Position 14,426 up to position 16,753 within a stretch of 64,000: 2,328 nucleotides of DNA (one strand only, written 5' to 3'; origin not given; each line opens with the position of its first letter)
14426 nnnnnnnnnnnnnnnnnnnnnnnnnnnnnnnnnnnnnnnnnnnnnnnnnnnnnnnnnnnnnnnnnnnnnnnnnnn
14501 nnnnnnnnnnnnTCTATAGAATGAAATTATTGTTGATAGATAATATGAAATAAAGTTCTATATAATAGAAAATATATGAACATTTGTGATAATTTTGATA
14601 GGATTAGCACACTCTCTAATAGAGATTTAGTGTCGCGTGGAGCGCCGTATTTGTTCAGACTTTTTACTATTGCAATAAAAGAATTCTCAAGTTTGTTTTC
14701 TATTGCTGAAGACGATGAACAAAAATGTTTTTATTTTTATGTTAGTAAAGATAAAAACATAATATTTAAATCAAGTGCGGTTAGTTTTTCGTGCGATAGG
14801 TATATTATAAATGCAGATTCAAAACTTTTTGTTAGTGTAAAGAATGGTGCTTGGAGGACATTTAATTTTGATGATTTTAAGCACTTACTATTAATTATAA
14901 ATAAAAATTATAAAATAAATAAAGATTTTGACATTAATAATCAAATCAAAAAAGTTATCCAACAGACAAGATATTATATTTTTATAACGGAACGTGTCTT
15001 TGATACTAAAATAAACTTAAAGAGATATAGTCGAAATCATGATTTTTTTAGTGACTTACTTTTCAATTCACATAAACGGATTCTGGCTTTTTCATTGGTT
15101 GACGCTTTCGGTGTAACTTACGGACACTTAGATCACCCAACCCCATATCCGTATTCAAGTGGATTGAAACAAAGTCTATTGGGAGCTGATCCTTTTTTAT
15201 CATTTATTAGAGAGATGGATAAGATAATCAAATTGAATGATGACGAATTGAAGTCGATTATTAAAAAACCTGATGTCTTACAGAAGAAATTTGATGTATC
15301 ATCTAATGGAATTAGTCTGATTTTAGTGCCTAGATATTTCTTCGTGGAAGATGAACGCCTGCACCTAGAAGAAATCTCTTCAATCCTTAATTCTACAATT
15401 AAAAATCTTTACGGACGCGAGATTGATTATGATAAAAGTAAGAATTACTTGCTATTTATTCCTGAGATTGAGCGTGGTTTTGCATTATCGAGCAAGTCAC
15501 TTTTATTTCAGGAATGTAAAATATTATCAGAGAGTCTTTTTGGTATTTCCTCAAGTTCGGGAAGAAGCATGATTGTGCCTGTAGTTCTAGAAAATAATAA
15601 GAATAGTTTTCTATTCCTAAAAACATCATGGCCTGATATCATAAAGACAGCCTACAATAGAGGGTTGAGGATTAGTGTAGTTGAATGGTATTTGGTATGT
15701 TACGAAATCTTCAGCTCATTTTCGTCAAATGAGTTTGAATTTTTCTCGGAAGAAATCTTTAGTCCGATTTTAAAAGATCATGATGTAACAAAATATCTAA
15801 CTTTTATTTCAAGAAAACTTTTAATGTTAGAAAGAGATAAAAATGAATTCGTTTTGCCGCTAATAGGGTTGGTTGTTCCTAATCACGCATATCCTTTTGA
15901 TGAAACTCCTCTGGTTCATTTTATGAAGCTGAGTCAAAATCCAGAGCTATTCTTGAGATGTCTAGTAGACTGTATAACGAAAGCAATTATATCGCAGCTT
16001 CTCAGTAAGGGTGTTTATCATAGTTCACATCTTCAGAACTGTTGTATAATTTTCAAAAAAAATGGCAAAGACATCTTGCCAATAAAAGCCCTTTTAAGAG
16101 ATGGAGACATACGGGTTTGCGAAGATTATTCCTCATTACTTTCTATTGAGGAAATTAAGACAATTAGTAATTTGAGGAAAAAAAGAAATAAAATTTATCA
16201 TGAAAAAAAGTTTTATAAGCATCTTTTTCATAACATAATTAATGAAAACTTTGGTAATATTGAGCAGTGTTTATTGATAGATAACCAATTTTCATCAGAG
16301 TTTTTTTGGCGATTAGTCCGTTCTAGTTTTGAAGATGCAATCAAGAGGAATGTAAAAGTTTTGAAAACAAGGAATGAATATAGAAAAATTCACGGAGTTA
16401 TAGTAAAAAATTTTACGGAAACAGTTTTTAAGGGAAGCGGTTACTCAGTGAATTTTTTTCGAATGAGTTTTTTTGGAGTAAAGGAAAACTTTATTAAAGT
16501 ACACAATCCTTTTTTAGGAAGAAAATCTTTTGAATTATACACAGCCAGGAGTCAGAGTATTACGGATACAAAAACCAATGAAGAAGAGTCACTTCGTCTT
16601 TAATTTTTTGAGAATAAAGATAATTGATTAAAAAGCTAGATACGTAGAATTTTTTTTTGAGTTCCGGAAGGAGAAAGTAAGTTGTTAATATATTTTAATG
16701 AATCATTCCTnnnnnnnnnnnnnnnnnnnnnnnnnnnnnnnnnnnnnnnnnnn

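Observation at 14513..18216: AT-rich island: 675-aa unknown protein + orphan MoaA-like radical SAM + Nudix hydrolase (candidate nucleotide-modifying system)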

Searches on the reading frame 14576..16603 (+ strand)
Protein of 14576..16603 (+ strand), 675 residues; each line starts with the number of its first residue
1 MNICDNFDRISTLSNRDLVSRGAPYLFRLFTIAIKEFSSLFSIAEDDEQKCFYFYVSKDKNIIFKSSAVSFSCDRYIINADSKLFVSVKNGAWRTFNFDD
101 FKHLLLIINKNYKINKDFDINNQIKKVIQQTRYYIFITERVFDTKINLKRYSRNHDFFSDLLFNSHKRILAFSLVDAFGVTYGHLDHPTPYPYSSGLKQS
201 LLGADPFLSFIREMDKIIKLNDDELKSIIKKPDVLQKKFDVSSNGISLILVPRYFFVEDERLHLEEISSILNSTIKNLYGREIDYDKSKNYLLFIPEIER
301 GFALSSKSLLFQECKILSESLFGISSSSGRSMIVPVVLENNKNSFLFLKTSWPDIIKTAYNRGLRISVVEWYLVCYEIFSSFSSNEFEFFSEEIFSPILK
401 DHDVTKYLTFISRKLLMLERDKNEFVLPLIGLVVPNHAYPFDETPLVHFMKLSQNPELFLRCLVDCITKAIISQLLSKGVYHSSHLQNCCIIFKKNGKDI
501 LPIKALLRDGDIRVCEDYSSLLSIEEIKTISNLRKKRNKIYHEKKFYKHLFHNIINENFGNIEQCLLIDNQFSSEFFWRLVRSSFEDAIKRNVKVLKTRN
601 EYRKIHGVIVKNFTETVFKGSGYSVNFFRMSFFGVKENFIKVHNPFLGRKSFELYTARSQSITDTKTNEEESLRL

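Call 3: search_protein_families(library=pfam, proteins=[window:14576-16603:+], max_evalue=0.1)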
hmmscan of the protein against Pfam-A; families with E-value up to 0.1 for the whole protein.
window:14576-16603:+ (675 aa): 1 family
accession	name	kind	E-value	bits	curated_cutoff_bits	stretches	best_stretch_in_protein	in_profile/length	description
PF06276.17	FhuF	-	0.0024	18.8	25.2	1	458-592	2-126/161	Ferric iron reductase FhuF-like transporter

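Call 4: search_protein_families(library=ncbifam, proteins=[window:14576-16603:+], max_evalue=0.1)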
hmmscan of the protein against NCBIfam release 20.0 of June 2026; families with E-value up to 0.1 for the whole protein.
window:14576-16603:+ (675 aa): 0 families

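Call 5: search_protein_families(library=padloc, proteins=[window:14576-16603:+], max_evalue=0.1)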
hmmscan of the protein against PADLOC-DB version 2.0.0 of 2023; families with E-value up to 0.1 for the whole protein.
window:14576-16603:+ (675 aa): 0 families

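Call 7: find_homologous_proteins(query=window:14576-16603:+)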
Query window:14576-16603:+ (675 aa): 9 proteins with E <= 0.001 among 8000 candidates.
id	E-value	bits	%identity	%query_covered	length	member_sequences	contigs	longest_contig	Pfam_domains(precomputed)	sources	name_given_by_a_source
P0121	0.0e+0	1504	100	100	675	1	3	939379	-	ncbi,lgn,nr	ncbi:MAG: hypothetical protein PHH40_00710 [Candidatus Moranbacteria bacterium]|nr:hypothetical prot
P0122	2.8e-199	682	50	95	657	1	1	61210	-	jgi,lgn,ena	-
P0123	3.6e-198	678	50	95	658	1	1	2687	-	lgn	-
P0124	6.0e-191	654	48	95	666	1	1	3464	-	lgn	-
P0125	3.2e-189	649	48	94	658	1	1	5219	-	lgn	-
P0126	2.3e-150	520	44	95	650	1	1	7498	-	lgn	-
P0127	1.8e-148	514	42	96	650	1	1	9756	-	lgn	-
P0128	2.1e-142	494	44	94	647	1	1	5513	-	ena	-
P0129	7.9e-114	399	36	87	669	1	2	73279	-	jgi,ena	-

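Call 8: find_encoding_contigs(protein=P0122, flank=10000, max_places=3)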
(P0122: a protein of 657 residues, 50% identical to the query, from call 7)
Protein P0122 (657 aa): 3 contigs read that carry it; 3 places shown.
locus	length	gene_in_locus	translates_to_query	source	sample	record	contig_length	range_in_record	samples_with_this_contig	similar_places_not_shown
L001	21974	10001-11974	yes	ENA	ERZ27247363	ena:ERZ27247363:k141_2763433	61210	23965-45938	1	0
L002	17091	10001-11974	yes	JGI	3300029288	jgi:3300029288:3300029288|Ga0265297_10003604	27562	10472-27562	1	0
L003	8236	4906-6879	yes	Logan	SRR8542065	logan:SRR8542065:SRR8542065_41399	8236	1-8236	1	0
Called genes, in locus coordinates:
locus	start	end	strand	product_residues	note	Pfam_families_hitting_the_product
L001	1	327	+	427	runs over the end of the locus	PF01555:N6_N4_Mtase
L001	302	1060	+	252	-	PF01555:N6_N4_Mtase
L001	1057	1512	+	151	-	-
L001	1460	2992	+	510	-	-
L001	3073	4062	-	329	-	-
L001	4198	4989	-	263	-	-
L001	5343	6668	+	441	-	PF00239:Resolvase, PF07508:Recombinase, PF13408:Zn_ribbon_recom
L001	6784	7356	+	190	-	-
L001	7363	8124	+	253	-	PF01135:PCMT (faint), PF13489:Methyltransf_23, PF01209:Ubie_methyltran, PF01728:FtsJ (weak), PF13847:Methyltransf_31, PF08241:Methyltransf_11, PF08242:Methyltransf_12, PF13649:Methyltransf_25, +1 more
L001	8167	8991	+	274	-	PF16927:HisKA_7TM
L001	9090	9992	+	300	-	PF13353:Fer4_12 (weak), PF04055:Radical_SAM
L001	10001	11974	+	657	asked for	-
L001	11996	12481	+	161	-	PF00293:NUDIX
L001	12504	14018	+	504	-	PF00749:tRNA-synt_1c, PF19269:Anticodon_2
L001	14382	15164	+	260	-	PF23441:SDR, PF00106:adh_short, PF08659:KR, PF13561:adh_short_C2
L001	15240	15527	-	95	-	PF00216:Bac_DNA_binding, PF18291:HU-HIG (weak)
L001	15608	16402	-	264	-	PF00149:Metallophos, PF13277:YmdB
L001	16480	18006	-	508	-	PF12072:RNase_Y_N, PF00013:KH_1, PF22891:KH_PNO1_2nd (weak), PF08668:HDOD (faint), PF01966:HD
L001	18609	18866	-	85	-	-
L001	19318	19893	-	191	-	PF00574:CLP_protease, PF25145:NfeD1b_N (weak)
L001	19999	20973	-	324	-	PF01368:DHH, PF02272:DHHA1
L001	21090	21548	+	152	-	-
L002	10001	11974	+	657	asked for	-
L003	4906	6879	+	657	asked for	-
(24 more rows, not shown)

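Call 9: find_encoding_contigs(protein=P0129, flank=10000, max_places=3)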
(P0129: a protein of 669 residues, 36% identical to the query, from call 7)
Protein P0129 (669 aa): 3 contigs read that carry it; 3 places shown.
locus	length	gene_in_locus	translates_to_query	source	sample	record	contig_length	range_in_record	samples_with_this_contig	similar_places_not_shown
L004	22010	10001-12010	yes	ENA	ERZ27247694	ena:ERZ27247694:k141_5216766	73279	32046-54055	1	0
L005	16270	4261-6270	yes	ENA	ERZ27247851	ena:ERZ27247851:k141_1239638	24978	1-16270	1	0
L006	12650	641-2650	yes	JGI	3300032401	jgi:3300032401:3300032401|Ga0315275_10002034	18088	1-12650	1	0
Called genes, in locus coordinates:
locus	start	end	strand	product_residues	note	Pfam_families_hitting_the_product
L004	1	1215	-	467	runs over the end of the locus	PF01229:Glyco_hydro_39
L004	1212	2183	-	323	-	PF00963:Cohesin, PF19077:Big_13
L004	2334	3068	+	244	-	PF01628:HrcA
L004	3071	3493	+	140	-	PF01025:GrpE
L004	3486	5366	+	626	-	PF00012:HSP70, PF06723:MreB_Mbl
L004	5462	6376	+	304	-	PF00226:DnaJ, PF01556:DnaJ_C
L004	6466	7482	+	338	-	PF08529:NusA_N, PF13184:KH_NusA_1st, PF26594:KH_NusA_2nd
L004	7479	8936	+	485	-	PF00009:GTP_EFTU, PF10662:PduV-EutP (weak), PF00071:Ras (weak), PF00350:Dynamin_N (faint), PF01926:MMR_HSR1, PF22042:EF-G_D2, PF11987:IF-2, PF03144:GTP_EFTU_D2 (weak)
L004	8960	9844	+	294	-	PF01368:DHH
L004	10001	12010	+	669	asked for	-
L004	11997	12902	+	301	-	PF13353:Fer4_12, PF04055:Radical_SAM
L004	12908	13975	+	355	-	PF00152:tRNA-synt_2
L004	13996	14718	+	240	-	PF13489:Methyltransf_23, PF13649:Methyltransf_25, PF13847:Methyltransf_31, PF08241:Methyltransf_11, PF08242:Methyltransf_12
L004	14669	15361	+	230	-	PF00702:Hydrolase, PF13419:HAD_2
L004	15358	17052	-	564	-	PF00749:tRNA-synt_1c, PF19269:Anticodon_2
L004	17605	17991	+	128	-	PF00312:Ribosomal_S15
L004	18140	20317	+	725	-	PF01138:RNase_PH, PF03725:RNase_PH_C (weak), PF01138:RNase_PH, PF00013:KH_1, PF00575:S1, PF23459:S1_RRP5 (weak)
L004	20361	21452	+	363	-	PF00004:AAA, PF07728:AAA_5, PF22667:Lon_lid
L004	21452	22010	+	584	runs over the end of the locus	PF00753:Lactamase_B (weak), PF12706:Lactamase_B_2 (weak), PF22505:RNase_J_b_CASP, PF17770:RNase_J_C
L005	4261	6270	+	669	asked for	-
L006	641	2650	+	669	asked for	-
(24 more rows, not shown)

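Call 13: search_solved_structures(query=A1, max_evalue=10, show_alignments=2)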
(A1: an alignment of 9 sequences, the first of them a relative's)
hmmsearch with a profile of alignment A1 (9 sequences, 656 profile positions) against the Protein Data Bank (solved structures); distinct sequences matched with E-value up to 10: 1.
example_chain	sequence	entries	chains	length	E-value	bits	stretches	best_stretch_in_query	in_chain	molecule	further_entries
2lkp_A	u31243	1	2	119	1.9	10.2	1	465-490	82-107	HTH-type transcriptional regulator NmtR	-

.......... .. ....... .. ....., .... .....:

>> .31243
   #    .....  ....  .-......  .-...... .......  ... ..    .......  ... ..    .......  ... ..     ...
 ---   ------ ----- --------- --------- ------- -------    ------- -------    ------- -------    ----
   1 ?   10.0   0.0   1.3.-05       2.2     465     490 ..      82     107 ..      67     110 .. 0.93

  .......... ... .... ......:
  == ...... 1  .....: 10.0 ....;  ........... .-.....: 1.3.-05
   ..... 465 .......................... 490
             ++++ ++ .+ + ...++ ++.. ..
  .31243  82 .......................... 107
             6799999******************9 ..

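Call 16: find_encoding_contigs(protein=P0127, flank=10000, max_places=3)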
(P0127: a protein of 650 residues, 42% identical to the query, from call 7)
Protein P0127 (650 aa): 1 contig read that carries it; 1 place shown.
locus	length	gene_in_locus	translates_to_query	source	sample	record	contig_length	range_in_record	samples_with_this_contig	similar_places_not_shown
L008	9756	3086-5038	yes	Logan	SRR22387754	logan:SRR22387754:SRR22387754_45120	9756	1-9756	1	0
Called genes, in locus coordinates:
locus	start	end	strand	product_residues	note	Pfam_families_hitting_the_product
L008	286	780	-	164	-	PF01797:Y1_Tnp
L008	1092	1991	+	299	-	PF13353:Fer4_12, PF04055:Radical_SAM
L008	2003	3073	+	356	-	PF00152:tRNA-synt_2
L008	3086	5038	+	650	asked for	-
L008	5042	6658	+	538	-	PF04055:Radical_SAM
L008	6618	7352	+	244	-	PF13489:Methyltransf_23, PF13847:Methyltransf_31, PF08241:Methyltransf_11, PF08242:Methyltransf_12, PF13649:Methyltransf_25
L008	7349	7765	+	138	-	PF00293:NUDIX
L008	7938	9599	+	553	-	PF00749:tRNA-synt_1c, PF19269:Anticodon_2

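Call 17: find_encoding_contigs(protein=P0126, flank=10000, max_places=3)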
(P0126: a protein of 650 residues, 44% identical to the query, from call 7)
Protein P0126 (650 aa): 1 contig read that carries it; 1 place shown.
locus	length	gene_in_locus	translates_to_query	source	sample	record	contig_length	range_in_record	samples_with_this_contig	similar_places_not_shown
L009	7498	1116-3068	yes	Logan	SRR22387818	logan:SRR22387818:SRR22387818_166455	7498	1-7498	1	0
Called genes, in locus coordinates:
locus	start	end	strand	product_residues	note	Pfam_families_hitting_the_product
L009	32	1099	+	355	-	PF00152:tRNA-synt_2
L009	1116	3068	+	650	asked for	-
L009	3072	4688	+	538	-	PF04055:Radical_SAM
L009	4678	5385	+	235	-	PF08003:Methyltransf_9 (weak), PF01209:Ubie_methyltran (weak), PF13489:Methyltransf_23, PF13847:Methyltransf_31, PF08241:Methyltransf_11, PF08242:Methyltransf_12, PF13649:Methyltransf_25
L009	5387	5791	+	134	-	PF00293:NUDIX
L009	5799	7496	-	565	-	?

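Call 22: predict_structure(alignment_id=A1)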
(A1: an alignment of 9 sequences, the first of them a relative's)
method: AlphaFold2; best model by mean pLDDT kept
length: 675 residues; sequences in the alignment: 9
mean_pLDDT: 77.9   pTM: 0.83
mean pLDDT of the five models: 77.9, 76.2, 74.1, 72.5, 62.8
residues with pLDDT >= 90: 167; 70-90: 352; 50-70: 93; < 50: 63
segments of 3 or more residues with pLDDT < 50: 190-197, 351-368, 400-404, 650-675
pLDDT, mean of each block of 10 residues (from residue 1): 68 90 90 89 83 83 89 86 89 93 90 78 87 84 81 66 87 81 55 46 64 80 86 62 75 80 88 88 89 80 64 82 70 85 83 38 41 69 76 68 57 81 89 74 83 87 93 91 69 87 80 85 81 62 90 88 86 89 97 95 96 94 85 80 79 30 33 27
secondary structure, 60 per line:
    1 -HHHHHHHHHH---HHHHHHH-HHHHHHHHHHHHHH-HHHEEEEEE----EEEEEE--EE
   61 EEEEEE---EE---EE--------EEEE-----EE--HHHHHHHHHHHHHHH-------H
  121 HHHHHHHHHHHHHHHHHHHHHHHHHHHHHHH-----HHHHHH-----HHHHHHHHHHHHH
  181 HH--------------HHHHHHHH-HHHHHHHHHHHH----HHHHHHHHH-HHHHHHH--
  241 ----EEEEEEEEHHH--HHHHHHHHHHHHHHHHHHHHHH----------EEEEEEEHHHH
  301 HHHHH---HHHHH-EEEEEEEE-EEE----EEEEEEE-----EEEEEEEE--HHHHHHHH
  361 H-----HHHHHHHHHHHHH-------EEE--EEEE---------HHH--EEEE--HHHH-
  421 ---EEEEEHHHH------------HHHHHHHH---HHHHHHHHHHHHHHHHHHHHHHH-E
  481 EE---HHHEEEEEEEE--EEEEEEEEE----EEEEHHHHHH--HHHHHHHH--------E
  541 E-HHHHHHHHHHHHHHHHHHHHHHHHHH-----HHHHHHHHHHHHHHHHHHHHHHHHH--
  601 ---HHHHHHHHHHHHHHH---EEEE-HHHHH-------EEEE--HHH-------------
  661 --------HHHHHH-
elements in order (helices of 4 or more, strands of 3 or more residues): H2-11 H15-21 H23-36 E41-46 E51-56 E59-66 E85-88 H98-112 H120-151 H157-162 H168-182 H197-204 H206-217 H222-230 H232-238 E245-252 H258-279 E290-296 H297-305 H309-313 E315-322 E324-326 E331-337 E343-350 H353-361 H367-379 E387-389 E392-395 E410-413 H416-419 E424-428 H429-432 H445-452 H456-478 E480-482 E489-496 E499-507 E512-515 H516-521 H524-531 H543-568 H574-598 H604-618 E622-625 H627-631 E639-642 H669-674

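Call 24: search_protein_representatives(alignment_id=A1)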
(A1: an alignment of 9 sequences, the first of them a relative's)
Query: 9 sequences, 656 profile positions. Proteins with E-value up to 0.001 (for the whole library): 11; up to 1e-10: 6; up to 1e-30: 4. The best 11 are listed.
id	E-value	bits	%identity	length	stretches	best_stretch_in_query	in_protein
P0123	0.0e+00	1117.1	-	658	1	1-653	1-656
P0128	3.0e-297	1004.2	-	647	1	1-655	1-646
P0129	8.6e-269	910.1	-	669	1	1-655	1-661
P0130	1.6e-148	512.8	-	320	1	337-652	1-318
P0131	1.7e-27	112.8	-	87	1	533-608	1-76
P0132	6.2e-12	61.4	-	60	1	612-654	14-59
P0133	1.1e-06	44.1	-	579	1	409-602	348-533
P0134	6.8e-06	41.4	-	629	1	352-651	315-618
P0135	3.5e-05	39.1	-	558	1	283-592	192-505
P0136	2.8e-04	36.1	-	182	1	474-652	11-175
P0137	6.5e-04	34.9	-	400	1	307-519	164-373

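Call 25: search_protein_families(library=pfam, proteins=[P0133, P0134, P0135, P0136, P0137], max_evalue=0.01)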
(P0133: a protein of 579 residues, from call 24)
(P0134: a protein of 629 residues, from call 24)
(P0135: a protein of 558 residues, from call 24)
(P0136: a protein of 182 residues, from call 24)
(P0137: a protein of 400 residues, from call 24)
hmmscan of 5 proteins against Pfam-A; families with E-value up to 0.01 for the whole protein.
P0133 (579 aa): 2 families
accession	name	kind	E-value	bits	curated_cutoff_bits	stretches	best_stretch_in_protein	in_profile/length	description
PF04183.18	IucA_IucC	-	5.7e-65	219.7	25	1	140-376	3-238/239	IucA / IucC family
PF06276.17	FhuF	-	1.7e-27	97.3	25.2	1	400-561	2-156/161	Ferric iron reductase FhuF-like transporter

P0134 (629 aa): 2 families
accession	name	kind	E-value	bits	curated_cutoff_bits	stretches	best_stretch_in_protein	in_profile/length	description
PF04183.18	IucA_IucC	-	1.1e-61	209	25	1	170-410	3-238/239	IucA / IucC family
PF06276.17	FhuF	-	8.5e-26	91.8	25.2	1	442-587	2-144/161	Ferric iron reductase FhuF-like transporter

P0135 (558 aa): 2 families
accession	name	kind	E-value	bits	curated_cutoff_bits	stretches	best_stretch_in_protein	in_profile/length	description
PF04183.18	IucA_IucC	-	6.3e-57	193.3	25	1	117-354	3-239/239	IucA / IucC family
PF06276.17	FhuF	-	8.5e-30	104.8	25.2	1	385-536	2-155/161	Ferric iron reductase FhuF-like transporter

P0136 (182 aa): 1 family
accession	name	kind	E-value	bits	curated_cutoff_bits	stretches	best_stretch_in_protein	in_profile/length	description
PF06276.17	FhuF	-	3.5e-27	96.3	25.2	1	4-159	7-155/161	Ferric iron reductase FhuF-like transporter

P0137 (400 aa): 2 families
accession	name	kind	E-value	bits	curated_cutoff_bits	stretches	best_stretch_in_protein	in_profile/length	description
PF06276.17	FhuF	-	1.6e-09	38.9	25.2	1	333-380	16-59/161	Ferric iron reductase FhuF-like transporter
PF04183.18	IucA_IucC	-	5.2e-08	33.2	25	1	136-292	79-238/239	IucA / IucC family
